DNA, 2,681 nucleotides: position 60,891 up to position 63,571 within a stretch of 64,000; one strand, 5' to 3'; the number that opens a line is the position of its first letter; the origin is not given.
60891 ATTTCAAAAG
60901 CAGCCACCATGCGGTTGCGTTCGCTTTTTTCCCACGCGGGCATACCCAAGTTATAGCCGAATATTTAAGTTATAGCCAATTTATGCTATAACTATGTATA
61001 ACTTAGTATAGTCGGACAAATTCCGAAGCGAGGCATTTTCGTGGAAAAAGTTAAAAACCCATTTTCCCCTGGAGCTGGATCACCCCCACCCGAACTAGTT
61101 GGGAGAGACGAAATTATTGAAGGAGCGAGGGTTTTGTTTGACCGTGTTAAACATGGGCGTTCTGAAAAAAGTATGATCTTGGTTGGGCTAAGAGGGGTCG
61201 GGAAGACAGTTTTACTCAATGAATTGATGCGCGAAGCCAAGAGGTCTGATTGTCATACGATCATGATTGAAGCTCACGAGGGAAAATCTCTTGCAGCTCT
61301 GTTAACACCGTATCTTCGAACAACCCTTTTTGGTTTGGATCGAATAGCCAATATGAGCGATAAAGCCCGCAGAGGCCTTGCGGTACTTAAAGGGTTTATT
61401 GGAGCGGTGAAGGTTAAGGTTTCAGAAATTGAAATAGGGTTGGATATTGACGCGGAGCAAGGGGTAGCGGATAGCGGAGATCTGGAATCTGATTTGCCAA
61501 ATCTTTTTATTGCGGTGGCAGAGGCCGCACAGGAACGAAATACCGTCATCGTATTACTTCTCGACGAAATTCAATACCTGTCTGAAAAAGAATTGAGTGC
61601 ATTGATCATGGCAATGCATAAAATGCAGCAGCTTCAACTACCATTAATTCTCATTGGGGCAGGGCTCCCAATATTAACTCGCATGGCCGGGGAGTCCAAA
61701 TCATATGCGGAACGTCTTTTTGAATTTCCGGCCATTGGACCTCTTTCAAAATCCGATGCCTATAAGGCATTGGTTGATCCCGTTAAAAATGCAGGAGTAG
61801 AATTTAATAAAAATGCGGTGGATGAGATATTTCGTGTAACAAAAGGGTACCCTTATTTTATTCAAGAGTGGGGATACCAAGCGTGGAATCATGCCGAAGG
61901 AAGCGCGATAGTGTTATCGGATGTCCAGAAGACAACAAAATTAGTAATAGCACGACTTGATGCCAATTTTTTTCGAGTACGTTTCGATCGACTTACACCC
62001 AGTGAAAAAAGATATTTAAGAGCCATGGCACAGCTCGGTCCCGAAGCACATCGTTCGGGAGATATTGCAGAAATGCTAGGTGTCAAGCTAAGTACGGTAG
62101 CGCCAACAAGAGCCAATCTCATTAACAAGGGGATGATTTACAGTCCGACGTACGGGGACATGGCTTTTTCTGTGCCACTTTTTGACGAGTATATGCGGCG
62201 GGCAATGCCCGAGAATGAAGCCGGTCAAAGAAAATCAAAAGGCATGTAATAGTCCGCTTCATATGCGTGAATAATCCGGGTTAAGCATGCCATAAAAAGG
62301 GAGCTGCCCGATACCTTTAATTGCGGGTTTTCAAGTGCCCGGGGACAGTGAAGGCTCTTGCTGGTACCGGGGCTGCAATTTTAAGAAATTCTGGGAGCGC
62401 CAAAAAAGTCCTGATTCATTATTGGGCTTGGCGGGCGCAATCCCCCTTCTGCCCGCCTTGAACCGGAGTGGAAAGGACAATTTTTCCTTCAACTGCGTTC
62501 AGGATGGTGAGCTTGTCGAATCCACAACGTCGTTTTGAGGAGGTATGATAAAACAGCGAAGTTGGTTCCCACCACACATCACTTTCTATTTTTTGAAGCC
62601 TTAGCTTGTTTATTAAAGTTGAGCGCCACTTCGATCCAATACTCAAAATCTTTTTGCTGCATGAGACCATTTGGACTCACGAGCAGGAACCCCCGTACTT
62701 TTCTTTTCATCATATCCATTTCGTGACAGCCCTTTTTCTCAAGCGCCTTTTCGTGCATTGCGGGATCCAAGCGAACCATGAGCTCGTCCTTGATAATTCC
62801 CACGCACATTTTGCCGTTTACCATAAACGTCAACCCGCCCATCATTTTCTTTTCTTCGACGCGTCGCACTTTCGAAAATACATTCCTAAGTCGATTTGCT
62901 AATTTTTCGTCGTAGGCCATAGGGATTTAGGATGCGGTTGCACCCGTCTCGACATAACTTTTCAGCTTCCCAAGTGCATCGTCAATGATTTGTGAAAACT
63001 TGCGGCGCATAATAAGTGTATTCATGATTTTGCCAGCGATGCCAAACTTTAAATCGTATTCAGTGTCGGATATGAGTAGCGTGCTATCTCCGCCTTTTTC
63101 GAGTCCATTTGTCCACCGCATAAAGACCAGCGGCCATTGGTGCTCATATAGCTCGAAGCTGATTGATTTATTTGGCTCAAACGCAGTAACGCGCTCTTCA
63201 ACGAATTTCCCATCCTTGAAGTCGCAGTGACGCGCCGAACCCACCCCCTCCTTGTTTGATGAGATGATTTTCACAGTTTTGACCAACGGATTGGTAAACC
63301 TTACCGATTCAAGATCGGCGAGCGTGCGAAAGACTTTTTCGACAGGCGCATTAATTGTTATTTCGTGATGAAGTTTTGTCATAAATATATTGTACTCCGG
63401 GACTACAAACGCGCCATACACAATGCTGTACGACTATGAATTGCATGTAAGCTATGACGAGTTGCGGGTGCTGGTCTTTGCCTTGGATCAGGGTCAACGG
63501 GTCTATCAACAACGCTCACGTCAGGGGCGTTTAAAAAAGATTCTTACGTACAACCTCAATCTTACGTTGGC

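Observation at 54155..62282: A roughly 70-bp dispersed repeat occurs three times and delimits two gene blocks, forming a cassette-like architecture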

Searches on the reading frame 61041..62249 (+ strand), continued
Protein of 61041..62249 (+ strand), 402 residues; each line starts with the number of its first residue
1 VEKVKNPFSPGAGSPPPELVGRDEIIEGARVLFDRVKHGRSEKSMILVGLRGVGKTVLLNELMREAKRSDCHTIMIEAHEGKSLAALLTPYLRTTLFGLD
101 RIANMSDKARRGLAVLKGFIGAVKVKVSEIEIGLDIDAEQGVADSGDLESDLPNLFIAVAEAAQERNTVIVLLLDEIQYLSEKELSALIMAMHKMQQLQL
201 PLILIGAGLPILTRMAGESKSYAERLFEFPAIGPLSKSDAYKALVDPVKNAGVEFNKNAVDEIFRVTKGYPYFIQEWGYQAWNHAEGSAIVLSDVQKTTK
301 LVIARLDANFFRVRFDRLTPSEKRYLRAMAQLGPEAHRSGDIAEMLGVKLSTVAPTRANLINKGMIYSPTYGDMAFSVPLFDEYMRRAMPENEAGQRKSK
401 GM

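Call 93: get_annotated_region(hit=H6, flank=2500)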
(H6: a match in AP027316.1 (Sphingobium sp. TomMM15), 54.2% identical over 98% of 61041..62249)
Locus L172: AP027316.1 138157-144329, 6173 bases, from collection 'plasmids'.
description: Sphingobium sp. TomMM15 plasmid pTomMM15b DNA, complete genome
organism: Sphingobium sp. TomMM15 (NCBI taxid 3028882)
taxonomy: Bacteria; Pseudomonadota; Alphaproteobacteria; Sphingomonadales; Sphingomonadaceae; Sphingobium; Sphingobium sp. TomMM15
host: -; source: -; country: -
typing (MOB-suite, as given by PLSDB): conjugative; relaxase MOBF; mating-pair formation MPF_F
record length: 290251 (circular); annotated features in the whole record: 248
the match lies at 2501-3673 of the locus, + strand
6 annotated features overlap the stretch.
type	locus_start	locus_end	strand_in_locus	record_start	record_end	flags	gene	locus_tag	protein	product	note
CDS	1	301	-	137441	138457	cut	-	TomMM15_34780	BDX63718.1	hypothetical protein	-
CDS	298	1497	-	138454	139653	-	-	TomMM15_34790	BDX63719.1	chromosome partitioning protein ParA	-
CDS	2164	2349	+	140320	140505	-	-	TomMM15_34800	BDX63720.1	hypothetical protein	-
CDS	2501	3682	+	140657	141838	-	-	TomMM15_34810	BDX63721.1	ATPase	-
CDS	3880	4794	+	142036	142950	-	-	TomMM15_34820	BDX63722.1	integrase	-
CDS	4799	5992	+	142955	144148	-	-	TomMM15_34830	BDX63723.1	IS91 family transposase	-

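Call 94: get_annotated_region(hit=H15, flank=2500)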
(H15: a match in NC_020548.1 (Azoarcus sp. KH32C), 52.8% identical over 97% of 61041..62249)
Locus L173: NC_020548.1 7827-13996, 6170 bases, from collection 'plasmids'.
description: Azoarcus sp. KH32C plasmid pAZKH, complete sequence
organism: Azoarcus sp. KH32C (NCBI taxid 748247)
taxonomy: Bacteria; Pseudomonadota; Betaproteobacteria; Rhodocyclales; Zoogloeaceae; Azoarcus; Azoarcus sp. KH32C
host: -; source: -; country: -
typing (MOB-suite, as given by PLSDB): mobilizable; replicon rep_cluster_432; relaxase MOBP
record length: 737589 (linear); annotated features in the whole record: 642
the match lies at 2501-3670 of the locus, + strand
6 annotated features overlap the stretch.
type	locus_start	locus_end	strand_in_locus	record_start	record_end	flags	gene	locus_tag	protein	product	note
CDS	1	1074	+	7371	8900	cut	-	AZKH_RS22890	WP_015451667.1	sigma-54-dependent transcriptional regulator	-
CDS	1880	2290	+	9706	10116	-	-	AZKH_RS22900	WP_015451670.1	hypothetical protein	-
CDS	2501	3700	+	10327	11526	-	-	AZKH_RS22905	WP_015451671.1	ATP-binding protein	-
CDS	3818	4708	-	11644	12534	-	-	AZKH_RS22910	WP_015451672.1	LysR substrate-binding domain-containing protein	-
CDS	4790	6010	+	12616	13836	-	-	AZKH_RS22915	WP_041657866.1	M20 aminoacylase family protein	-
CDS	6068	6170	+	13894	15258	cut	-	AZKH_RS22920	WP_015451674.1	MFS transporter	GO:0055085 - transmembrane transport [Evidence IEA]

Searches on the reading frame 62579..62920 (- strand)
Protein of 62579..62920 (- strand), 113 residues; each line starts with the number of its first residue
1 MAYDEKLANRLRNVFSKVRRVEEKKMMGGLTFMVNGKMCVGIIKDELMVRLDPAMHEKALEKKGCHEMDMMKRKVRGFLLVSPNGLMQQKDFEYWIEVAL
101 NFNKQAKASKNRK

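Call 10: search_protein_families(library=pfam, proteins=[window:62579-62920:-], max_evalue=0.01)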
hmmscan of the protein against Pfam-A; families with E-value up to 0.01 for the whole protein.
window:62579-62920:- (113 aa): 1 family
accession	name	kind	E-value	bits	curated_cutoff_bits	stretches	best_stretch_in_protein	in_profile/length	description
PF04993.18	TfoX_N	-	1.1e-17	64.4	30.1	1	15-101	3-89/91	TfoX N-terminal domain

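Call 19: find_encoding_contigs(protein=window:62579-62920:-, flank=10000, max_places=10)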
Protein window:62579-62920:- (113 aa): 1 contig read that carries it; 1 place shown.
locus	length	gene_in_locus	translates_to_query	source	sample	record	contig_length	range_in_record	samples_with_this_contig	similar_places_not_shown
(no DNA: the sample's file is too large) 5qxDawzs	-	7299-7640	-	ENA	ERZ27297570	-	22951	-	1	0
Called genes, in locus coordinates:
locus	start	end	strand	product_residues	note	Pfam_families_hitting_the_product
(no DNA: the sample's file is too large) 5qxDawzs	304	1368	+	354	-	PF01978:TrmB (faint), PF02661:Fic, PF12802:MarR_2 (weak)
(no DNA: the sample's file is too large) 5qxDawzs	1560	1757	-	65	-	-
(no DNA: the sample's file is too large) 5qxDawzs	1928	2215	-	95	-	PF01381:HTH_3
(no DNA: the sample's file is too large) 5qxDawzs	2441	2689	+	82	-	-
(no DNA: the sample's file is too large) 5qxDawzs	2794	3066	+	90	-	-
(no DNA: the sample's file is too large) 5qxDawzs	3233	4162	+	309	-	-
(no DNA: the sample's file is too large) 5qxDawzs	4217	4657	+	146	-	-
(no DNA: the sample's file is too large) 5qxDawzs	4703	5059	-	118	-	-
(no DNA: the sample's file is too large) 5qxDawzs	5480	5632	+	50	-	-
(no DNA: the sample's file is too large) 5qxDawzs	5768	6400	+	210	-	PF01936:NYN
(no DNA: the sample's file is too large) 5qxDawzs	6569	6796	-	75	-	-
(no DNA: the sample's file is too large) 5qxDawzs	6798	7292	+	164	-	PF10604:Polyketide_cyc2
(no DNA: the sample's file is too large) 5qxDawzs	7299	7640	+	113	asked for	PF04993:TfoX_N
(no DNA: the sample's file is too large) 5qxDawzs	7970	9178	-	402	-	PF13191:AAA_16, PF13401:AAA_22, PF00004:AAA (faint), PF13173:AAA_14 (faint)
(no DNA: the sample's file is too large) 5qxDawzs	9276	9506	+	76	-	-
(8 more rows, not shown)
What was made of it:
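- Checked: The same arrangement occurs in an independent ENA assembly (call 19).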

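Call 34: search_protein_families(library=ncbifam, proteins=[window:62579-62920:-], max_evalue=0.01)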
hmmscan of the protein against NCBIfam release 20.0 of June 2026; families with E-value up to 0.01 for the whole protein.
window:62579-62920:- (113 aa): 0 families

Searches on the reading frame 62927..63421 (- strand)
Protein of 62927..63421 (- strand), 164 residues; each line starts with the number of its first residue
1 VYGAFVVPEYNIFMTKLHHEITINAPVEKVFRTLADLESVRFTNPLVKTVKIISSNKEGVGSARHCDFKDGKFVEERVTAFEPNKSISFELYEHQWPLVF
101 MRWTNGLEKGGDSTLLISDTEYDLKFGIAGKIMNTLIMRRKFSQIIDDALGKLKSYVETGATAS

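Call 10: search_protein_families(library=pfam, proteins=[window:62927-63421:-], max_evalue=0.01)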
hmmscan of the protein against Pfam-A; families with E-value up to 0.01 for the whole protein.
window:62927-63421:- (164 aa): 3 families
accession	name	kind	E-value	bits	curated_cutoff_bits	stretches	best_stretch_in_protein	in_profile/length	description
PF10604.15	Polyketide_cyc2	-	1.2e-15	58.5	27.4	1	14-158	1-142/142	Polyketide cyclase / dehydrase and lipid transport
PF03364.25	Polyketide_cyc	-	0.0002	22.1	23.4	1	23-131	1-108/126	Polyketide cyclase / dehydrase and lipid transport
PF00407.25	Bet_v_1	-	0.0098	16.2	22.4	0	15-92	4-87/151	Pathogenesis-related protein Bet v 1 family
